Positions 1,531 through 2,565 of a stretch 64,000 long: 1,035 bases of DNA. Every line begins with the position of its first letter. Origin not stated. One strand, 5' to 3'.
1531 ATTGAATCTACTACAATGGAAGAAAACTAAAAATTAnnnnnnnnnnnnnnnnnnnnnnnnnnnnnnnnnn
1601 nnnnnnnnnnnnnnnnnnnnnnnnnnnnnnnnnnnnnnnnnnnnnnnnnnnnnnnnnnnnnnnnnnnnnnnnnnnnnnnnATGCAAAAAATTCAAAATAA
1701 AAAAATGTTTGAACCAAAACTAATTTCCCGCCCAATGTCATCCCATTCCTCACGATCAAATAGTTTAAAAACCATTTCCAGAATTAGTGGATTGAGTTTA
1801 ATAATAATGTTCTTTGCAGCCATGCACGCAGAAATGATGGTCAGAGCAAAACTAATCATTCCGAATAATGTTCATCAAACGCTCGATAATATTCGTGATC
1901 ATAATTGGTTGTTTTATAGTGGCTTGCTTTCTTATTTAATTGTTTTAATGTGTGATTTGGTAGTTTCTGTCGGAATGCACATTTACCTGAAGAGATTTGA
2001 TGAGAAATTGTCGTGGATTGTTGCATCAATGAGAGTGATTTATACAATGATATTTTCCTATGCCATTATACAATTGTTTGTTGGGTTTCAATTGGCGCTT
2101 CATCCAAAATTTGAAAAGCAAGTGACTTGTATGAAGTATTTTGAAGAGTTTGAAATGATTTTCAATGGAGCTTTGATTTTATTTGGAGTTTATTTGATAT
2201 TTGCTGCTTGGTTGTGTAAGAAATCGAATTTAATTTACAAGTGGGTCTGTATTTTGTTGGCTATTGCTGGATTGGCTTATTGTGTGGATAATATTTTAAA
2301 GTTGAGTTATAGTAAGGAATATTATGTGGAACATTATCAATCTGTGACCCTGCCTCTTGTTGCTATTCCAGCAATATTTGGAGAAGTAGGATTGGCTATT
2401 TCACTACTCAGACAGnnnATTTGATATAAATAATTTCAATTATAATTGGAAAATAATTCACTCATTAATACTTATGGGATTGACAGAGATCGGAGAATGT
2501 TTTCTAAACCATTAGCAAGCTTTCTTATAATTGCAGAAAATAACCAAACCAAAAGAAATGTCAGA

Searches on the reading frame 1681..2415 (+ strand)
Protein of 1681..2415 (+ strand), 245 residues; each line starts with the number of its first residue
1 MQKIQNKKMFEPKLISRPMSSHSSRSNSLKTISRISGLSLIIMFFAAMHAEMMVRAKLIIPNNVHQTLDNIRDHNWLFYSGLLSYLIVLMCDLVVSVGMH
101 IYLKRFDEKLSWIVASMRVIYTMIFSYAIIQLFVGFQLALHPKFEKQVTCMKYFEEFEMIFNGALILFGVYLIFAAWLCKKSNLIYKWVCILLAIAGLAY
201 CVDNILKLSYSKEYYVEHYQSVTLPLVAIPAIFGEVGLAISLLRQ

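Call 5: search_protein_families(library=pfam, max_evalue=1, proteins=[window:1681-2415:+])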
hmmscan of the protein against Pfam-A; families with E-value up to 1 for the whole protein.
seq(245 aa): 2 families
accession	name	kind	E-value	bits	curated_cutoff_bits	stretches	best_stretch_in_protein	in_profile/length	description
PF14329.11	DUF4386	-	1.8e-33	116.6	27.6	1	35-243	1-207/210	Domain of unknown function (DUF4386)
PF06197.19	DUF998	-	0.00083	19.5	30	1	159-212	40-95/184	Protein of unknown function (DUF998)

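Call 6: search_protein_families(library=ncbifam, max_evalue=1, proteins=[window:1681-2415:+])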
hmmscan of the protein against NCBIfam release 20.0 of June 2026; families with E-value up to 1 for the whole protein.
seq(245 aa): 1 family
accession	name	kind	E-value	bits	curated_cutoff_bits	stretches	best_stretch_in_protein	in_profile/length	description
TIGR01495.1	ETRAMP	paralog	0.012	15.7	32.75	1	43-108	17-82/85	ETRAMP family protein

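Call 8: find_homologous_proteins(query=window:1681-2415:+)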
Query seq(245 aa) (245 aa): 3 proteins with E <= 0.001 among 692 candidates.
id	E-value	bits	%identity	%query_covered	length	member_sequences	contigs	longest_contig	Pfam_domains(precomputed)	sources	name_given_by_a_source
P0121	7.7e-128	443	100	83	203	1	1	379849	PF14329.12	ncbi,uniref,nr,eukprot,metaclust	ncbi:predicted protein [Naegleria gruberi]|uniref:Predicted protein n=1 Tax=Naegleria gruberi TaxID=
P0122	1.4e-100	354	69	97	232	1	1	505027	PF14329.12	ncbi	ncbi:hypothetical protein ABK040_003694 [Willaertia magna]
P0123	4.2e-8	51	24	76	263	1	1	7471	PF14329.12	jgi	jgi:hypothetical protein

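Call 9: find_encoding_contigs(protein=P0121, flank=10000, max_places=4)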
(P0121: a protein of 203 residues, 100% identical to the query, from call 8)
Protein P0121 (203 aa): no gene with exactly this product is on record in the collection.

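Call 10: find_encoding_contigs(protein=P0122, flank=10000, max_places=4)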
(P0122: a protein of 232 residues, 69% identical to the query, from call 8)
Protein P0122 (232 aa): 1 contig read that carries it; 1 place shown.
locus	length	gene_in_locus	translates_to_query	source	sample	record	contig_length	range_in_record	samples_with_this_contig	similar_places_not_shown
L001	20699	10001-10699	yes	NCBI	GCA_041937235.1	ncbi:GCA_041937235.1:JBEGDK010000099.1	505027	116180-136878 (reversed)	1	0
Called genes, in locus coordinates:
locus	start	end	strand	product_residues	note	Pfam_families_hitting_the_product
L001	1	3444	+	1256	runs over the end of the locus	PF03193:RsgA_GTPase (faint), PF00009:GTP_EFTU (faint), PF01926:MMR_HSR1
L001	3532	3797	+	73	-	-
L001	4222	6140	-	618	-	PF01163:RIO1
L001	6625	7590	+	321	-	PF00804:Syntaxin, PF05739:SNARE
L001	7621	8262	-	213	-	PF03061:4HBT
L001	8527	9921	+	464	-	PF00849:PseudoU_synth_2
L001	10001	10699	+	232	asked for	PF14329:DUF4386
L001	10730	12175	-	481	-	PF25013:LRR_Zer-1 (faint), PF12799:LRR_4 (faint), PF13855:LRR_8 (faint), PF23598:LRR_14 (weak)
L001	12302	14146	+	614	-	-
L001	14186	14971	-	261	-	PF04116:FA_hydroxylase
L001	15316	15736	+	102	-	-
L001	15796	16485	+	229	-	-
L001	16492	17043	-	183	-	PF00025:Arf, PF00071:Ras, PF01926:MMR_HSR1 (weak), PF04670:Gtr1_RagA, PF08477:Roc, PF09439:SRPRB, PF00503:G-alpha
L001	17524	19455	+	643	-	PF00498:FHA, PF00097:zf-C3HC4, PF13445:zf-RING_UBOX, PF13639:zf-RING_2 (weak), PF13923:zf-C3HC4_2 (weak), PF15227:zf-C3HC4_4 (weak), PF24921:RING_XB3-XBAT31 (weak), PF17979:zf-CRD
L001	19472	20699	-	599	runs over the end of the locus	PF07992:Pyr_redox_2, PF00070:Pyr_redox, PF22366:NDH2_C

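Call 37: search_protein_representatives(alignment_id=A1)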
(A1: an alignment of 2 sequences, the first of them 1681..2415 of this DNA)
Query: 2 sequences, 245 profile positions. Proteins with E-value up to 0.001 (for the whole library): 1476; up to 1e-10: 456; up to 1e-30: 11. The best 150 are listed.
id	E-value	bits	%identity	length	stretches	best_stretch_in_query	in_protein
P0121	3.0e-128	443.0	-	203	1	43-245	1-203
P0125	1.7e-44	168.7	-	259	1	28-244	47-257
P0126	1.1e-42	162.8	-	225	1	38-243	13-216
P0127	5.1e-34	134.4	-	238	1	31-243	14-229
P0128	1.7e-33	132.8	-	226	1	28-244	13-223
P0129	1.9e-33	132.5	-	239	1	30-243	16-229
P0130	3.4e-33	131.8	-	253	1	28-243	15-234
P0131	2.5e-32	128.9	-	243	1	32-243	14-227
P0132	3.5e-32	128.4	-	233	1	29-243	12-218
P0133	7.0e-32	127.4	-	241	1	35-243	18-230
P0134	6.8e-31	124.2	-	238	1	28-243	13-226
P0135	1.7e-28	116.3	-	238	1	22-243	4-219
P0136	4.2e-28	115.1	-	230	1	29-243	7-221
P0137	4.6e-28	114.9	-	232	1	33-243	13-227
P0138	8.0e-28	114.2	-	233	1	29-243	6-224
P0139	8.4e-28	114.1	-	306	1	12-243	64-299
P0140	1.4e-27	113.3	-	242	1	28-244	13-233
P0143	2.6e-25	105.9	-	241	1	29-243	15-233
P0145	3.3e-24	102.3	-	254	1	29-243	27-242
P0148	1.5e-23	100.1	-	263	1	32-243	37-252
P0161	9.8e-21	90.9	-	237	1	33-243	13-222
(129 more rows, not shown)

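Call 38: list_cluster_members(proteins=[P0125, P0126, P0127, P0128, P0129, P0130, P0131, P0132, P0133, P0134])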
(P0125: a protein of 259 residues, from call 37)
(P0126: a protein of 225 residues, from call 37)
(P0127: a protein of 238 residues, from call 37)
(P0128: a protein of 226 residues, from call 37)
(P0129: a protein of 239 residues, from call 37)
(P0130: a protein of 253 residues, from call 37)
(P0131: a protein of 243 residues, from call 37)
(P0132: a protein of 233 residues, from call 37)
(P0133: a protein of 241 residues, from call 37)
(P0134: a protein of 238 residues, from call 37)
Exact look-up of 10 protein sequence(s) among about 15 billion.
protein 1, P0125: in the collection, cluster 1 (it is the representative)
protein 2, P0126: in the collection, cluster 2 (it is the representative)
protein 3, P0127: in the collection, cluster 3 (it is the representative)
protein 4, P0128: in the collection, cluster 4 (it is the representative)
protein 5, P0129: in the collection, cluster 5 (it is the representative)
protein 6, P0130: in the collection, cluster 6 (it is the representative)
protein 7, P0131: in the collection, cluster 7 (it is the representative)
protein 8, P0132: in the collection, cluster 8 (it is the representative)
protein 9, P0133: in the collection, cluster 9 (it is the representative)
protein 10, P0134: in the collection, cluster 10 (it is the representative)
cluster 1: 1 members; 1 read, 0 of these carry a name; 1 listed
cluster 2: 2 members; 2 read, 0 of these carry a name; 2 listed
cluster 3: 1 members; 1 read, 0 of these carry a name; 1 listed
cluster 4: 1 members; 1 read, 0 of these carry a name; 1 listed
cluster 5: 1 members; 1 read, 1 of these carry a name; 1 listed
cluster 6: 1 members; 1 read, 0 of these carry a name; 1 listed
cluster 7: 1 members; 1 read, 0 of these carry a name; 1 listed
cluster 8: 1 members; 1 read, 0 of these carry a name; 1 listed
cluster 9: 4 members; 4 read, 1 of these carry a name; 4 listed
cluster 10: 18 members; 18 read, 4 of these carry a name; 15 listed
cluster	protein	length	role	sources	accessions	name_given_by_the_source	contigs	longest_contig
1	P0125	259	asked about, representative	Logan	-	-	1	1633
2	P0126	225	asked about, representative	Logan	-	-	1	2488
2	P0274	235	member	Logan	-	-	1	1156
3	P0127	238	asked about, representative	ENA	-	-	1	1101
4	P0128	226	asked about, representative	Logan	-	-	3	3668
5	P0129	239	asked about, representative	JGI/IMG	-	hypothetical protein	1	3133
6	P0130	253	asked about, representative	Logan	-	-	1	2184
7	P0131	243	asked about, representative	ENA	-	-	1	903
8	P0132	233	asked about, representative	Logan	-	-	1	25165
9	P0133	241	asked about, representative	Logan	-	-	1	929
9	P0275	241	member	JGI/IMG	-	hypothetical protein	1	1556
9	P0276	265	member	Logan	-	-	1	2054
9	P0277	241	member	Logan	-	-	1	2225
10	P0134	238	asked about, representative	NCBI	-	-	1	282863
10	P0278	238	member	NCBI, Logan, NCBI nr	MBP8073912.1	MAG: DUF4386 domain-containing protein [Bacteroidia bacterium] | DUF4386 domain-containing protein [Bacteroidia bacterium]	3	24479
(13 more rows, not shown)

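Call 39: find_encoding_contigs(protein=P0125, flank=5000, max_places=3)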
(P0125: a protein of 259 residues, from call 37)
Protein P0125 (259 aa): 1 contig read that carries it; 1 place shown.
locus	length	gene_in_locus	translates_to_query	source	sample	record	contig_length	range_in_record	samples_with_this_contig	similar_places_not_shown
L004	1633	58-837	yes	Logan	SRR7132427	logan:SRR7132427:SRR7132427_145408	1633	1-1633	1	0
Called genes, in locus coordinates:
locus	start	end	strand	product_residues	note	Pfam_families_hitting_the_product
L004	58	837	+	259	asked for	PF14329:DUF4386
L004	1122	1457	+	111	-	-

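Call 40: find_encoding_contigs(protein=P0132, flank=8000, max_places=3)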
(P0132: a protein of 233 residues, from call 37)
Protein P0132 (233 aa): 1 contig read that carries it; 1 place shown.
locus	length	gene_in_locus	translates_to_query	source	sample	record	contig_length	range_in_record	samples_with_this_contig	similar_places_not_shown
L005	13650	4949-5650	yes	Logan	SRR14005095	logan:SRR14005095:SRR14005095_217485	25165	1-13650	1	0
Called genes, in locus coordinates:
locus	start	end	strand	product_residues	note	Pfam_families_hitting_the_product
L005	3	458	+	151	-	?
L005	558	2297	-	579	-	PF13600:DUF4140, PF13598:DUF4139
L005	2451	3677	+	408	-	PF00278:Orn_DAP_Arg_deC, PF02784:Orn_Arg_deC_N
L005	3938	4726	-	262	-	-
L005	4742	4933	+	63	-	-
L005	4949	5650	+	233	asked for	PF14329:DUF4386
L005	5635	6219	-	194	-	PF00027:cNMP_binding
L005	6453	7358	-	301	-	PF03486:HI0933_like (faint), PF07992:Pyr_redox_2, PF13738:Pyr_redox_3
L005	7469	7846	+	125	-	PF01475:FUR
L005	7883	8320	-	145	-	PF02627:CMD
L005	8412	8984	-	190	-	PF00027:cNMP_binding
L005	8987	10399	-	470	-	PF07610:DUF1573 (weak), PF22544:HYDIN_VesB_CFA65-like_Ig (weak), PF00092:VWA, PF13519:VWA_2, PF13768:VWA_3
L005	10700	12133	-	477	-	PF22544:HYDIN_VesB_CFA65-like_Ig, PF00092:VWA, PF13519:VWA_2, PF13768:VWA_3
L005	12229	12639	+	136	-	-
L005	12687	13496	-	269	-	PF11138:DUF2911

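Call 45: find_related_loci(query=A3, collection=genome_contigs, flank=4000)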
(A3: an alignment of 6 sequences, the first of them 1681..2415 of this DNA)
Query A3 (245 aa) in genome_contigs; peptide patterns used: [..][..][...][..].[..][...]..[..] (x = any residue, [..] = any of these).
187 stretches matched a pattern; 7 encode a relative of the query (tblastn E <= 1e-3); 7 distinct loci.
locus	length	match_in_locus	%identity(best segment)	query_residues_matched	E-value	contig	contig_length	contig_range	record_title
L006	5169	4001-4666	35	26-243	1e-35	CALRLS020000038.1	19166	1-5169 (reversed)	MAG: Cyanobium sp. NIES-981 isolate JJ-K1D7-64-1-mx-bin570 genome assembly, contig: JJ-SEL19C6-181-C258, whole genome sh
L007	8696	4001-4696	32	9-243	1e-34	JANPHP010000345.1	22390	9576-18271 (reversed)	MAG: Bacteroidota bacterium isolate VAR_69_concoct_374_sub VAR_69_k141_294295, whole genome shotgun sequence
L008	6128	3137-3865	31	1-243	5e-34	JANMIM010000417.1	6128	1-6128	MAG: Bacteroidota bacterium isolate OTE_70_concoct_362_sub OTE_70_k141_2952693, whole genome shotgun sequence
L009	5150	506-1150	36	28-243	8e-31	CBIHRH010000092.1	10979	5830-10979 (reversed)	MAG TPA_asm: uncultured Emticicia sp. isolate SRR18156189_concoct_30 genome assembly, contig: ERZ27336846.1099, whole ge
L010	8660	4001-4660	32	28-243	9e-26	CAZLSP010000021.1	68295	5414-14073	MAG TPA_asm: uncultured Anaerolinea sp. isolate binchicken_co197_447 genome assembly, contig: NODE_359_length_68295_cov_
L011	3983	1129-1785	29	29-243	7e-18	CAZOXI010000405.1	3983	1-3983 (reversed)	MAG TPA_asm: uncultured Bacteroidaceae bacterium isolate binchicken_co17_397 genome assembly, contig: NODE_39772_length_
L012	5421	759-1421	29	27-243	3e-16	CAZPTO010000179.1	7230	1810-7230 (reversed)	MAG TPA_asm: uncultured Bacteroidaceae bacterium isolate binchicken_co13_402 genome assembly, contig: NODE_17271_length_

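Call 58: search_protein_families(library=pfam, max_evalue=0.0001, proteins=[L007:5009-5587:-, L008:4151-4729:-, L009:1182-1760:-, L006:3179-3826:+, L010:4687-5655:+, L010:3184-3621:+, L011:121-1113:+, L011:1878-2972:+, L012:1791-3509:+, L007:2823-3614:-])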
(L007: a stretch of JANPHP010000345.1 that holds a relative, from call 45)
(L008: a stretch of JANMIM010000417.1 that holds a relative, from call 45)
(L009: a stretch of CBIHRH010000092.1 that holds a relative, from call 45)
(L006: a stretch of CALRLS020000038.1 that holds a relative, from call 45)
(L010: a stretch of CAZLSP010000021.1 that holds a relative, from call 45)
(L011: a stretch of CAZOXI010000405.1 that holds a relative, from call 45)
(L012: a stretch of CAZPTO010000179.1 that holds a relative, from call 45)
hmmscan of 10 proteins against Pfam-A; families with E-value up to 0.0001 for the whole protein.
L007:5009-5587:- (192 aa): 1 family
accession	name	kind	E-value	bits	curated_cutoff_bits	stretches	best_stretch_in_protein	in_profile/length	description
PF00027.35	cNMP_binding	-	8.2e-08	32.6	27.5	1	30-103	2-75/89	Cyclic nucleotide-binding domain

L008:4151-4729:- (192 aa): 1 family
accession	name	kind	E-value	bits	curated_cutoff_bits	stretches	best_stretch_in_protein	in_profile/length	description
PF00027.35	cNMP_binding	-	3.4e-07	30.6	27.5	1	33-115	5-87/89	Cyclic nucleotide-binding domain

L009:1182-1760:- (192 aa): 1 family
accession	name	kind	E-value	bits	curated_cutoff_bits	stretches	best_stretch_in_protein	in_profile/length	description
PF00027.35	cNMP_binding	-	2.9e-08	34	27.5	1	30-102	2-74/89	Cyclic nucleotide-binding domain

L006:3179-3826:+ (215 aa): 2 families
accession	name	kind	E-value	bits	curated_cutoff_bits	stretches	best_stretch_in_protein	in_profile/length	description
PF16584.11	LolA_2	-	1.7e-15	57.7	26.8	1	18-167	3-142/152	Outer membrane lipoprotein carrier protein LolA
PF03548.22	LolA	-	3.9e-14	53.2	23.6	1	39-202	2-165/165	Outer membrane lipoprotein carrier protein LolA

L010:4687-5655:+ (322 aa): 3 families
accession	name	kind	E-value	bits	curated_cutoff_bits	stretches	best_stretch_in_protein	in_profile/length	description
PF13602.12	ADH_zinc_N_2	-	7.2e-24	85.7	27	1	192-319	1-134/134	Zinc-binding dehydrogenase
PF08240.17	ADH_N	-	2.7e-18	66.5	23.5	1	27-119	2-103/104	Alcohol dehydrogenase GroES-like domain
PF00107.32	ADH_zinc_N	-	2.2e-14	54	31.8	1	161-274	1-118/129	Zinc-binding dehydrogenase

L010:3184-3621:+ (145 aa): 1 family
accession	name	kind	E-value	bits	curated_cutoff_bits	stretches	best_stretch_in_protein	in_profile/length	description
PF19851.4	DUF6326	-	5.3e-12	46.6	24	1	24-143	14-133/135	Family of unknown function (DUF6326)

L011:121-1113:+ (330 aa): 3 families
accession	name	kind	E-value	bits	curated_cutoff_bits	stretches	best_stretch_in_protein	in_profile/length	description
PF13602.12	ADH_zinc_N_2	-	2.9e-26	93.4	27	1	197-326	1-134/134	Zinc-binding dehydrogenase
PF00107.32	ADH_zinc_N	-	2.9e-13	50.3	31.8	1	167-240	2-83/129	Zinc-binding dehydrogenase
PF08240.17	ADH_N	-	3.3e-11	43.8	23.5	1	31-120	1-100/104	Alcohol dehydrogenase GroES-like domain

L011:1878-2972:+ (364 aa): 4 families
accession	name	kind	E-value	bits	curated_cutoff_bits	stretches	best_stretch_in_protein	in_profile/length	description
PF00817.25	IMS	-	1.7e-46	158.2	23.2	1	7-153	1-148/148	impB/mucB/samB family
PF11799.13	IMS_C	-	4.9e-18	66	20.7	1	239-341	1-104/109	impB/mucB/samB family C-terminal domain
PF21999.2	IMS_HHH_1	-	8.6e-07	29.8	27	1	182-229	5-53/53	DNA polymerase-iota, thumb domain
PF11798.14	IMS_HHH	-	3.5e-06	27.4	24.4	1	165-196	1-32/32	IMS family HHH motif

L012:1791-3509:+ (572 aa): 1 family
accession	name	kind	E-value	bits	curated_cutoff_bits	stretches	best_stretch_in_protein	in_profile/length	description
PF00144.29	Beta-lactamase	-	1.3e-08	34.9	27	1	278-440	42-190/329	Beta-lactamase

L007:2823-3614:- (263 aa): 0 families

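Call 67: predict_structure(alignment_id=A2)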
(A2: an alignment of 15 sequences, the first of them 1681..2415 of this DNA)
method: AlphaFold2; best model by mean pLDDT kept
length: 245 residues; sequences in the alignment: 15
mean_pLDDT: 91.1   pTM: 0.83
mean pLDDT of the five models: 91.1, 90.5, 90.5, 90.3, 89.8
residues with pLDDT >= 90: 196; 70-90: 24; 50-70: 19; < 50: 6
segments of 3 or more residues with pLDDT < 50: 18-21
pLDDT, mean of each block of 10 residues (from residue 1): 59 55 71 96 96 88 91 94 97 97 95 97 98 96 87 95 97 98 95 98 97 94 95 96 93
secondary structure, 60 per line:
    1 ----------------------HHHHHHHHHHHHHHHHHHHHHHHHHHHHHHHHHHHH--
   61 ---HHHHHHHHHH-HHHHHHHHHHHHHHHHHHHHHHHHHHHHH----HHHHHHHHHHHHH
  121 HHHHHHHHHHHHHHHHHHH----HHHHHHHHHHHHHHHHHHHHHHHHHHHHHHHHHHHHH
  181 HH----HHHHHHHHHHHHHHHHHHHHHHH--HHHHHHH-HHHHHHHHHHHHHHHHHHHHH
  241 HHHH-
elements in order: H23-58 H64-73 H75-103 H108-139 H144-182 H187-209 H212-218 H220-244

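Call 69: fold_search(model_id=the predicted structure, library=pdb)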
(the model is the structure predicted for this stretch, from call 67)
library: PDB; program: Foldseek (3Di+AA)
matches with E <= 10: 443; with E <= 0.001: 0
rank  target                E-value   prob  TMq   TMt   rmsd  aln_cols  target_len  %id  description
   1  4tl3_B                2.2e-01  0.57  0.27  0.29  15.1       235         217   12  Mechanistic insights from the crystal structure of an inward proton-transporting Anabaena sensory rhodopsin mutant (released 2014-07-16)
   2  4tl3_A                2.3e-01  0.69  0.29  0.32  16.1       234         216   12  Mechanistic insights from the crystal structure of an inward proton-transporting Anabaena sensory rhodopsin mutant (released 2014-07-16)
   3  8xve_R                2.9e-01  0.16  0.18  0.16  22.1       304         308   12  Cryo-EM structure of ETBR bound with BQ3020 (released 2024-08-28)
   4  4gyc_A                3.6e-01  0.44  0.26  0.28  16.7       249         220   10  Structure of the SRII(D75N mutant)/HtrII Complex in I212121 space group ("U" shape) (released 2013-05-08)
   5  1jv6                  4.2e-01  0.47  0.28  0.31  13.2       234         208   13  BACTERIORHODOPSIN D85S/F219L DOUBLE MUTANT AT 2.00 ANGSTROM RESOLUTION (released 2001-10-31)
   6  1xio                  4.3e-01  0.54  0.30  0.33  15.4       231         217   11  Anabaena sensory rhodopsin (released 2004-10-05)
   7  8ipq_A                5.7e-01  0.15  0.19  0.11  22.6       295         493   12  Cryo-EM structure of heme transporter CydDC from Mycobacterium smegmatis in the inward facing apo state (released 2023-06-14)
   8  8xwp_R                5.9e-01  0.18  0.21  0.18  16.6       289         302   11  Cryo-EM structure of ET-1 bound ETBR-DNGI complex (released 2024-10-02)
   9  8iyj_B5               6.2e-01  0.14  0.17  0.20  29.9       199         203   14  Cryo-EM structure of the 48-nm repeat doublet microtubule from mouse sperm (released 2023-07-05)
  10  7uni_B                7.4e-01  0.20  0.21  0.21  17.1       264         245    9  De novo designed chlorophyll dimer protein with Zn pheophorbide a methyl ester, SP2-ZnPPaM (released 2023-04-19)
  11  9h4e_B                7.7e-01  0.35  0.30  0.21  15.7       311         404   12  trans-aconitate decarboxylase Tad1- wild type binding with glycerol (released 2025-03-19)
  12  6gpx_B                8.1e-01  0.18  0.24  0.23  20.8       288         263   10  CRYSTAL STRUCTURE OF CCR2A IN COMPLEX WITH MK-0812 (released 2019-01-02)
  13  6h2f_D                8.1e-01  0.14  0.22  0.17  38.7       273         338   11  Structure of the pre-pore AhlB of the tripartite alpha-pore forming toxin, AHL, from Aeromonas hydrophila. (released 2019-07-10)
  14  9qdp                  8.4e-01  0.14  0.18  0.21  18.0       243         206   10  De novo designed enzyme for Morita-Baylis-Hillman reaction MBH2 (released 2025-12-10)
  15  7vl9_R                8.8e-01  0.21  0.25  0.22  21.6       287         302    9  Cryo-EM structure of the CCL15(26-92) bound CCR1-Gi complex (released 2022-03-23)
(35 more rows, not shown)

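Call 73: list_cluster_members(proteins=[P0136, P0135, P0137, P0138, P0139, P0140, P0143, P0145, P0148, P0161])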
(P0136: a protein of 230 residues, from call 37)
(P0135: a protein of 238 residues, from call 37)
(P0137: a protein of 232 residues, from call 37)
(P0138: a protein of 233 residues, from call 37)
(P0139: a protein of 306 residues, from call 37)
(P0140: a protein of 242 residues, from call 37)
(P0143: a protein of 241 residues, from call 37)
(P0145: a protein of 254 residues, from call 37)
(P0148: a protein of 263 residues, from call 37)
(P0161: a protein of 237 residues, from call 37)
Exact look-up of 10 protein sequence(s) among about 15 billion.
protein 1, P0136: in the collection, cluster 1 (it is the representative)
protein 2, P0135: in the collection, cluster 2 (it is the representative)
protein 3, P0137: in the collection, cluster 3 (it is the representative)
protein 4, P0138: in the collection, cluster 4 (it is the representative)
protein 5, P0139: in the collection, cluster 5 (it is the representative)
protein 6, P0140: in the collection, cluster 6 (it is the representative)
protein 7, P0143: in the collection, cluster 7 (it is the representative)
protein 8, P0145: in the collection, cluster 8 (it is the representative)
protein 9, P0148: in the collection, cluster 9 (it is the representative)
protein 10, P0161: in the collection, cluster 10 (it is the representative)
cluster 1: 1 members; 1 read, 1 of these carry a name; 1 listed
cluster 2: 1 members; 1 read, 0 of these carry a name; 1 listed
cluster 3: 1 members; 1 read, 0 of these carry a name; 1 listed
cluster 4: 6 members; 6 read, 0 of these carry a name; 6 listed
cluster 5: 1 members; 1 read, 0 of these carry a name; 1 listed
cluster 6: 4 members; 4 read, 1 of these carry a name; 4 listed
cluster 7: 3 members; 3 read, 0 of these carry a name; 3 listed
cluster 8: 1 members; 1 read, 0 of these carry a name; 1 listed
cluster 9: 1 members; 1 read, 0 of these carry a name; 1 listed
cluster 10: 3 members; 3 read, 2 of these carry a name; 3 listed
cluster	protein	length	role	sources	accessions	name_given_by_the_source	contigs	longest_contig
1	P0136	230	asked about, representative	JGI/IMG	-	hypothetical protein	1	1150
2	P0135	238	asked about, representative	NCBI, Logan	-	-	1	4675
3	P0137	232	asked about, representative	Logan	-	-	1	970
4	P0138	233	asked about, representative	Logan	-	-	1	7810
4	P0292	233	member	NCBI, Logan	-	-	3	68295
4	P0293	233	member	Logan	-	-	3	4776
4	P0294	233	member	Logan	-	-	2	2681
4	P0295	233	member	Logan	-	-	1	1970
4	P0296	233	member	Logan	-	-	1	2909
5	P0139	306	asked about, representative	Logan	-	-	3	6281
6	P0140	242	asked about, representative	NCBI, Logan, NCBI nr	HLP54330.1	MAG TPA: DUF4386 domain-containing protein [Fluviicola sp.] | DUF4386 domain-containing protein [Fluviicola sp.]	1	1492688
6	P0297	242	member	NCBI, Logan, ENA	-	-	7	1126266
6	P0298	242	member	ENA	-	-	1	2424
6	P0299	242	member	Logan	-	-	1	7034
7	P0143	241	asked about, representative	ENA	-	-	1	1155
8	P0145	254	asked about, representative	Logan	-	-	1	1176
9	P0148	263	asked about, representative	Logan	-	-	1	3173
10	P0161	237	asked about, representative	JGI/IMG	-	hypothetical protein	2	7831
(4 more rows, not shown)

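Call 77: search_protein_families(library=pfam, max_evalue=0.01, proteins=[L004:1122-1457:+])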
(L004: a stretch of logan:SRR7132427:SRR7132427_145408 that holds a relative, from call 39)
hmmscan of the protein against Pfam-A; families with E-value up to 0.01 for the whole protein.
L004:1122-1457:+ (111 aa): 0 families

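Call 81: find_related_loci(query=A3, collection=metagenome_contigs, flank=3000)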
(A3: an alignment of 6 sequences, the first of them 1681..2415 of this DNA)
Query A3 (245 aa) in metagenome_contigs; peptide patterns used: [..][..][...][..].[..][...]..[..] (x = any residue, [..] = any of these).
261 stretches matched a pattern; 3 encode a relative of the query (tblastn E <= 1e-3); 3 distinct loci.
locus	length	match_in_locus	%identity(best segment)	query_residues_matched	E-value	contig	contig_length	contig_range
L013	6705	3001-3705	36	10-243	6e-35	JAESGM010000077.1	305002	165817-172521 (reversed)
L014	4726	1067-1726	32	28-243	3e-33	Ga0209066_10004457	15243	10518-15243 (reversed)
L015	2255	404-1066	29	27-243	1e-16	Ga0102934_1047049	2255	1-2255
